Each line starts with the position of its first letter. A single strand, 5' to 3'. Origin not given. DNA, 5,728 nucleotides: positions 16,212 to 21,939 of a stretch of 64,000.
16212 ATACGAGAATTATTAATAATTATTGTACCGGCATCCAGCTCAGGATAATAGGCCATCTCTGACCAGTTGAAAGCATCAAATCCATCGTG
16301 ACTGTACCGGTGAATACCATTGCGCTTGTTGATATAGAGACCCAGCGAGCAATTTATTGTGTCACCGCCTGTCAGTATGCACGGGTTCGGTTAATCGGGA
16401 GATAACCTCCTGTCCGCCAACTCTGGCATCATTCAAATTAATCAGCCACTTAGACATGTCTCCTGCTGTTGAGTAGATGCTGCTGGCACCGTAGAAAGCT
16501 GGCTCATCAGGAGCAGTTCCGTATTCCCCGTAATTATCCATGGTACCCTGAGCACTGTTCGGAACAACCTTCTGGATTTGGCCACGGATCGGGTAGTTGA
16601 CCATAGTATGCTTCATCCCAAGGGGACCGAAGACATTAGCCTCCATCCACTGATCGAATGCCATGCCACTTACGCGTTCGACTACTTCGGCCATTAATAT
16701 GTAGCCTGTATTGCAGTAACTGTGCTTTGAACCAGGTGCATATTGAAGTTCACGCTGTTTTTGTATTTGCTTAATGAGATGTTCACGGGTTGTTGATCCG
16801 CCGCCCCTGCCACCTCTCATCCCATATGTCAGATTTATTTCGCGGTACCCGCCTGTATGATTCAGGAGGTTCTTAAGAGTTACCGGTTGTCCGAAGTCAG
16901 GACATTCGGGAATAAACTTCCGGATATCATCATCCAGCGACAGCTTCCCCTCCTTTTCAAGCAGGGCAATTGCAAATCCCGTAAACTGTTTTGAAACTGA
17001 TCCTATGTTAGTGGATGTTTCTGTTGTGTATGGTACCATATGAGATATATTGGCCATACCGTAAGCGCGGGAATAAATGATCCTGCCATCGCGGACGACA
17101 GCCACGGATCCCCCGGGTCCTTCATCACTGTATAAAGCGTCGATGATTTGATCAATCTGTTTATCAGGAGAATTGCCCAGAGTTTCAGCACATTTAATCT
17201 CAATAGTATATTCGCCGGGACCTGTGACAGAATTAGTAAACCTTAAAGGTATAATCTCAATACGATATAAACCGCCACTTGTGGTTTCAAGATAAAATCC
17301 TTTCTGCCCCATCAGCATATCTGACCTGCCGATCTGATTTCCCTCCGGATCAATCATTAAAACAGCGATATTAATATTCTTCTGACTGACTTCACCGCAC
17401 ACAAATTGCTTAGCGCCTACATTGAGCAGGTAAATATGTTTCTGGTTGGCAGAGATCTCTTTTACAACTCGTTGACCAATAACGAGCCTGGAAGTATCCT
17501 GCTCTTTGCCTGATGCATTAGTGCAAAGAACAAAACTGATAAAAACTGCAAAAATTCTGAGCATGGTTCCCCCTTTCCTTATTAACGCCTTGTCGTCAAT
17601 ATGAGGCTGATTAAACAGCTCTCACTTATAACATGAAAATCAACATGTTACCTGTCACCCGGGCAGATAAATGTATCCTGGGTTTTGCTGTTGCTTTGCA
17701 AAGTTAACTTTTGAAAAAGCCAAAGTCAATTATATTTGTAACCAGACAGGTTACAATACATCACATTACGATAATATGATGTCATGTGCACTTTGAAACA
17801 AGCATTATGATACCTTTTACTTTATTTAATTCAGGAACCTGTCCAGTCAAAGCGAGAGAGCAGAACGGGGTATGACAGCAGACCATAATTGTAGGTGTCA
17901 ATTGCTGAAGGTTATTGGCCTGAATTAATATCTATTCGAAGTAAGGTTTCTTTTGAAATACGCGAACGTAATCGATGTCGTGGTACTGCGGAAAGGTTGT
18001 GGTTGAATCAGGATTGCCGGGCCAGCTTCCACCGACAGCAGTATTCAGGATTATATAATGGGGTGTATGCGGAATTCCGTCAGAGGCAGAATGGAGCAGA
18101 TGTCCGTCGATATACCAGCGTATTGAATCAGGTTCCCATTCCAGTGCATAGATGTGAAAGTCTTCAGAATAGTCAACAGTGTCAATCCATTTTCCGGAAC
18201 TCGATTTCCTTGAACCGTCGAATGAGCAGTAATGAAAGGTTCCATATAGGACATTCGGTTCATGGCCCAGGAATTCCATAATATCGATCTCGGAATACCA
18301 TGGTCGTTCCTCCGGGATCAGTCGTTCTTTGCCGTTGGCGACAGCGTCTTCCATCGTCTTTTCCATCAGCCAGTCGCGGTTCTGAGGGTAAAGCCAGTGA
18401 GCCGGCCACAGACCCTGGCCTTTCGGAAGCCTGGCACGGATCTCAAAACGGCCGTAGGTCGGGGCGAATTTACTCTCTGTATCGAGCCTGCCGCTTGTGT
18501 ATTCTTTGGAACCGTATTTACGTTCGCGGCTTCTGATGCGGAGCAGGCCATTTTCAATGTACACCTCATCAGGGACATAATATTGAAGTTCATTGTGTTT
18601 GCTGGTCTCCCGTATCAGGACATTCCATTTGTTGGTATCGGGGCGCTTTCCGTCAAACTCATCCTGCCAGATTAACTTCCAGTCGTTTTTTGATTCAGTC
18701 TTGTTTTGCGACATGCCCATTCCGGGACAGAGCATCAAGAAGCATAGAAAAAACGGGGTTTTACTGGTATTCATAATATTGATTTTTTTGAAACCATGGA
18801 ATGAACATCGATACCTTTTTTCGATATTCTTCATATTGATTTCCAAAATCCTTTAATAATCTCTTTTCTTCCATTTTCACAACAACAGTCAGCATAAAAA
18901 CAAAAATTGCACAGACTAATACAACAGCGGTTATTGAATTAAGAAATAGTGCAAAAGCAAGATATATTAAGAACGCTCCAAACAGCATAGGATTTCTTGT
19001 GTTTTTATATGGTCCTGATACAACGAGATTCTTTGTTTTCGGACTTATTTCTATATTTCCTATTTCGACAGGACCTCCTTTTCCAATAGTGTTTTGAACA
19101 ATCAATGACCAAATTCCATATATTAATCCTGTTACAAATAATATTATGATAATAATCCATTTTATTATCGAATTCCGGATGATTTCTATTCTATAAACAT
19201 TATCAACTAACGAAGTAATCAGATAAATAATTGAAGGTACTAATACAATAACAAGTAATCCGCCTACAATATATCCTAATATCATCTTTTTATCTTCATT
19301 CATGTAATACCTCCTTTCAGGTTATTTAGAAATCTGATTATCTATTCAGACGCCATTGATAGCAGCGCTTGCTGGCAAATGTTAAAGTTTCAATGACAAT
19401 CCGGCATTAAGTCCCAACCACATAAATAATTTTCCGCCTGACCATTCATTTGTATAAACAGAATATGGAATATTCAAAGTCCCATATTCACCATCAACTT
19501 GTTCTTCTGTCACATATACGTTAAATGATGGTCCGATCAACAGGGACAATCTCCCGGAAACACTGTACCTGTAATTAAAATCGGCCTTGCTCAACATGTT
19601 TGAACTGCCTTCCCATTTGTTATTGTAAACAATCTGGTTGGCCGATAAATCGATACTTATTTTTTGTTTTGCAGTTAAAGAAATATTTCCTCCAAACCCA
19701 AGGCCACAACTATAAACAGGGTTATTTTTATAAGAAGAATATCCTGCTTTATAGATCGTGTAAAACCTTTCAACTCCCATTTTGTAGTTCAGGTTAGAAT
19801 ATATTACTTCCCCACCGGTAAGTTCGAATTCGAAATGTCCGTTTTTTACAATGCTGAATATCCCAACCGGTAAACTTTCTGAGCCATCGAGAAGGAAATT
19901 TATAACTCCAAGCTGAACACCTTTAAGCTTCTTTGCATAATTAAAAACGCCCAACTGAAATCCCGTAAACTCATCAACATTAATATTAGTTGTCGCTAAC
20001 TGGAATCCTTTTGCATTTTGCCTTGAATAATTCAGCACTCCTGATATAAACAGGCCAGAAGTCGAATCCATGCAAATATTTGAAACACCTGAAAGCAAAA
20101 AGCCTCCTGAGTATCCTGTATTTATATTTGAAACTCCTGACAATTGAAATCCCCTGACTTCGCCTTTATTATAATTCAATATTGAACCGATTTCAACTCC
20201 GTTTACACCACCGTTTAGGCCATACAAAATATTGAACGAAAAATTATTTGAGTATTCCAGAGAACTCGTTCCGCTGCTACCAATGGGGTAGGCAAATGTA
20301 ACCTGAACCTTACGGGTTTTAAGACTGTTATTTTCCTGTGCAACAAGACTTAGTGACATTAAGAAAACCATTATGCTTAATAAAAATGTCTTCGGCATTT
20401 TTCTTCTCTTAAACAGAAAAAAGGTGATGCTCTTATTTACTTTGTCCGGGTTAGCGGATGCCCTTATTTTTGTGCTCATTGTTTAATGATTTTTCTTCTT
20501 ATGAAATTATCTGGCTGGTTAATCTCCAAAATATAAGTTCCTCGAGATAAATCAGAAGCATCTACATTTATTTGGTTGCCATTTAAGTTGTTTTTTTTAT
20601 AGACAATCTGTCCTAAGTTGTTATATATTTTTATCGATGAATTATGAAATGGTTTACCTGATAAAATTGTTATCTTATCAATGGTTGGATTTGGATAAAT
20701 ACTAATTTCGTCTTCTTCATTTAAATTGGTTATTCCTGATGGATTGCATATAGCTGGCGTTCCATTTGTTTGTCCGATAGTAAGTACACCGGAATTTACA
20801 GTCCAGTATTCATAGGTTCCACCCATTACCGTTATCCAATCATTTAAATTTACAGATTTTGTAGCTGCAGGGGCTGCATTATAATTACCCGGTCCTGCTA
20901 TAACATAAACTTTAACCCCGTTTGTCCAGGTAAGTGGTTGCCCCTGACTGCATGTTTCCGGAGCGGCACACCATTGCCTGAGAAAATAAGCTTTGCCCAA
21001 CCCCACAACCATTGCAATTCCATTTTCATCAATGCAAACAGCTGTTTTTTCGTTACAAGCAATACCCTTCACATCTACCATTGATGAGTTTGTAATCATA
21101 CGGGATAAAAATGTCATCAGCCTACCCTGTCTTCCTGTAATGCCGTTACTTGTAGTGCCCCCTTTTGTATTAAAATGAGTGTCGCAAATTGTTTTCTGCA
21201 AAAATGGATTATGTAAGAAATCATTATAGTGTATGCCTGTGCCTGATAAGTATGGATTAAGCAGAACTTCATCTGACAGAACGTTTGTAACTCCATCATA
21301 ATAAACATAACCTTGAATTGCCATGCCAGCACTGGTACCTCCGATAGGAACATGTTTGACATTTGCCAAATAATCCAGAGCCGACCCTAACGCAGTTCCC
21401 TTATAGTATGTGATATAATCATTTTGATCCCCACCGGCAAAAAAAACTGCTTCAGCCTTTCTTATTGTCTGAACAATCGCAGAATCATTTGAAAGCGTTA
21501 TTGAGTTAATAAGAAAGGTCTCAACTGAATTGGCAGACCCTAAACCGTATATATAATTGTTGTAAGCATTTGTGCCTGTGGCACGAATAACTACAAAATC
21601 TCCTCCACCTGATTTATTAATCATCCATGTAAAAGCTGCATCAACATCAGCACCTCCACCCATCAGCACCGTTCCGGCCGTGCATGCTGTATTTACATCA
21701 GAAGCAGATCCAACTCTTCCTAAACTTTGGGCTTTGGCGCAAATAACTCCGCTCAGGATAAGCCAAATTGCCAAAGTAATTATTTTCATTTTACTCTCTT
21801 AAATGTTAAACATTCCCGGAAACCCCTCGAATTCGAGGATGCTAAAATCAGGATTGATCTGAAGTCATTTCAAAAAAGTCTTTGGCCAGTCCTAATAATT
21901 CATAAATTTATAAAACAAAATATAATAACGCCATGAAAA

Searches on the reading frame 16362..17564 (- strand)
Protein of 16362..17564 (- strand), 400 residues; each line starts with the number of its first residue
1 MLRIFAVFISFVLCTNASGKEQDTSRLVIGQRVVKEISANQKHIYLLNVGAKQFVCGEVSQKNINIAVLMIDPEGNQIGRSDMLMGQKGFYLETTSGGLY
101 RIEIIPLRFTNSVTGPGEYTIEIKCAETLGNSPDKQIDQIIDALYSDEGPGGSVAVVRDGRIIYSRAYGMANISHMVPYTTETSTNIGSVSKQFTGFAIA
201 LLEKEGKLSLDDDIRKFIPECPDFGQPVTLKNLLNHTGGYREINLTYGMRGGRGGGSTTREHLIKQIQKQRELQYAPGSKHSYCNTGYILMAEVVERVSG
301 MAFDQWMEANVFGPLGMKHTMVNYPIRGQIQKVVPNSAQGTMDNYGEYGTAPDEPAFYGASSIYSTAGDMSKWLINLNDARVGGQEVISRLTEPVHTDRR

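Call 79: search_protein_families(library=pfam, proteins=[window:16362-17564:-], max_evalue=0.00001)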
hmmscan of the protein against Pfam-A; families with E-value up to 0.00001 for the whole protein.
window:16362-17564:- (400 aa): 1 family
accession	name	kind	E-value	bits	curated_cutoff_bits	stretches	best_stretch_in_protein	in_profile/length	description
PF00144.29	Beta-lactamase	-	1.6e-53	182.5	27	1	140-397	4-255/329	Beta-lactamase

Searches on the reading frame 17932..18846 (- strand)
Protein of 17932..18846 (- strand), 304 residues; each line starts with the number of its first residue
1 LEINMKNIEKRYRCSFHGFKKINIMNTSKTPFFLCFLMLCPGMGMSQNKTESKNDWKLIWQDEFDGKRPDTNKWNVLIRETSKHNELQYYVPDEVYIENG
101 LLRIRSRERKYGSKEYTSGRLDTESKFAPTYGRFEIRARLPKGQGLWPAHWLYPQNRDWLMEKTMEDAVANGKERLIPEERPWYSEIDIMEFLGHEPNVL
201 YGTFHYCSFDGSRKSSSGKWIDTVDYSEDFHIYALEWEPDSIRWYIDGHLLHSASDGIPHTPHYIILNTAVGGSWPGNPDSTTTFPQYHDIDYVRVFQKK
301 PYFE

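Call 79: search_protein_families(library=pfam, proteins=[window:17932-18846:-], max_evalue=0.00001)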
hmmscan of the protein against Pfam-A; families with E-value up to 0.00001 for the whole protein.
window:17932-18846:- (304 aa): 2 families
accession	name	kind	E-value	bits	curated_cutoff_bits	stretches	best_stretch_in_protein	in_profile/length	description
PF00722.28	Glyco_hydro_16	-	1.2e-21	77.4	22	1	182-293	68-173/175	Glycosyl hydrolases family 16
PF03935.22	SKN1_KRE6_Sbg1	-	8.9e-17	61.1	30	1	47-152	108-221/501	Beta-glucan synthesis-associated protein SKN1/KRE6/Sbg1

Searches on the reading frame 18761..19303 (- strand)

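Call 79: search_protein_families(library=pfam, proteins=[window:18761-19303:-], max_evalue=0.00001)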
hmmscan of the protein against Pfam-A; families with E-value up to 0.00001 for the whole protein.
window:18761-19303:- (180 aa): 1 family
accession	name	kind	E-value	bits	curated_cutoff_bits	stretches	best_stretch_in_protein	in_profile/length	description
PF04191.18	PEMT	-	3.2e-10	40.8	25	1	88-155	37-104/105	Phospholipid methyltransferase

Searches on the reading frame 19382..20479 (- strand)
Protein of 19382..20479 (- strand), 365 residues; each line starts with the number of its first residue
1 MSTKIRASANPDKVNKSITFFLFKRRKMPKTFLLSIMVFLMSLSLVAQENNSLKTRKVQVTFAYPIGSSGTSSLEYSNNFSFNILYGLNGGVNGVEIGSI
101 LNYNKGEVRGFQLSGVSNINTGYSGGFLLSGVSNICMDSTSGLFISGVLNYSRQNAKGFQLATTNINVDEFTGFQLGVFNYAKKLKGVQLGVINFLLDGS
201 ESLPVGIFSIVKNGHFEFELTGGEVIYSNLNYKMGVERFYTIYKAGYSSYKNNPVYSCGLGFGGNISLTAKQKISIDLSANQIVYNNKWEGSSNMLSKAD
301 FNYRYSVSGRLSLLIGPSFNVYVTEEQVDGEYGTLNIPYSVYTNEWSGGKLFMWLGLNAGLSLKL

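Call 44: search_protein_families(library=ncbifam, proteins=[window:19382-20479:-], max_evalue=0.001)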
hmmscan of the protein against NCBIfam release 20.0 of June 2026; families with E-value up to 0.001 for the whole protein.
window:19382-20479:- (365 aa): 2 families
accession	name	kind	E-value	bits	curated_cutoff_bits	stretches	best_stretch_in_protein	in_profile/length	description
NF047436.1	LA_2272_repeat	domain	1.7e-07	30.9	25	1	172-195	2-26/30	LA_2272 family surface repeat-containing protein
NF047437.1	VC2662_fam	equivalog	1.5e-05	24.5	140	1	94-195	75-171/187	VC2662 family protein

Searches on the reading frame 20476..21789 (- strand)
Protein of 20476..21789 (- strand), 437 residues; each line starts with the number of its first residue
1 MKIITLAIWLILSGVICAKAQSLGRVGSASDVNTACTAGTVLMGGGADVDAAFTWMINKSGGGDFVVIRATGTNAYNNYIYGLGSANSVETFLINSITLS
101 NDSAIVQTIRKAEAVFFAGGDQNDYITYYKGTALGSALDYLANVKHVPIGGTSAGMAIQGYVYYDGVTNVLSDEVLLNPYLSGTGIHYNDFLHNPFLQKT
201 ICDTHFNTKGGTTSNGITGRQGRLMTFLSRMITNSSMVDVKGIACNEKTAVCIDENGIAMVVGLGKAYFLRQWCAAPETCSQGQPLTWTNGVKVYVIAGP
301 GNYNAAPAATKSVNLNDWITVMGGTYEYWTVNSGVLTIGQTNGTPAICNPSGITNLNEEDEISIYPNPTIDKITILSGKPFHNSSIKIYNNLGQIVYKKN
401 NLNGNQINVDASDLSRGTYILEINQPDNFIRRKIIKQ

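Call 44: search_protein_families(library=ncbifam, proteins=[window:20476-21789:-], max_evalue=0.001)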
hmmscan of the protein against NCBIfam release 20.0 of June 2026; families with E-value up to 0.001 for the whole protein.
window:20476-21789:- (437 aa): 4 families
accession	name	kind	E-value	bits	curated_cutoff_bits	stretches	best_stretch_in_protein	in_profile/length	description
TIGR04183.1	Por_Secre_tail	domain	9.1e-14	51.2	23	1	364-437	1-72/72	T9SS type A sorting domain-containing protein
TIGR02069.1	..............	equivalog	3.1e-11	43.2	126.6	1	88-270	59-215/250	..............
NF038113.1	T9SSA_dep_M36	equivalog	1.6e-10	39.8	885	1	352-436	784-868/869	T9SS-dependent M36 family metallopeptidase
NF033708.1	T9SS_Cterm_ChiA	domain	0.00029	20.7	40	1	385-435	3-53/55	T9SS sorting signal type C domain-containing protein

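Call 45: search_solved_structures(query=window:20476-21789:-, max_evalue=0.01, show_alignments=2)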
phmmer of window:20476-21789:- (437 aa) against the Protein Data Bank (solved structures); distinct sequences matched with E-value up to 0.01: 1.
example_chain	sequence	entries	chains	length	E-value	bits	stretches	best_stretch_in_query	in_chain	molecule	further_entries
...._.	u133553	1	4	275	0.0049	18.9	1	73-186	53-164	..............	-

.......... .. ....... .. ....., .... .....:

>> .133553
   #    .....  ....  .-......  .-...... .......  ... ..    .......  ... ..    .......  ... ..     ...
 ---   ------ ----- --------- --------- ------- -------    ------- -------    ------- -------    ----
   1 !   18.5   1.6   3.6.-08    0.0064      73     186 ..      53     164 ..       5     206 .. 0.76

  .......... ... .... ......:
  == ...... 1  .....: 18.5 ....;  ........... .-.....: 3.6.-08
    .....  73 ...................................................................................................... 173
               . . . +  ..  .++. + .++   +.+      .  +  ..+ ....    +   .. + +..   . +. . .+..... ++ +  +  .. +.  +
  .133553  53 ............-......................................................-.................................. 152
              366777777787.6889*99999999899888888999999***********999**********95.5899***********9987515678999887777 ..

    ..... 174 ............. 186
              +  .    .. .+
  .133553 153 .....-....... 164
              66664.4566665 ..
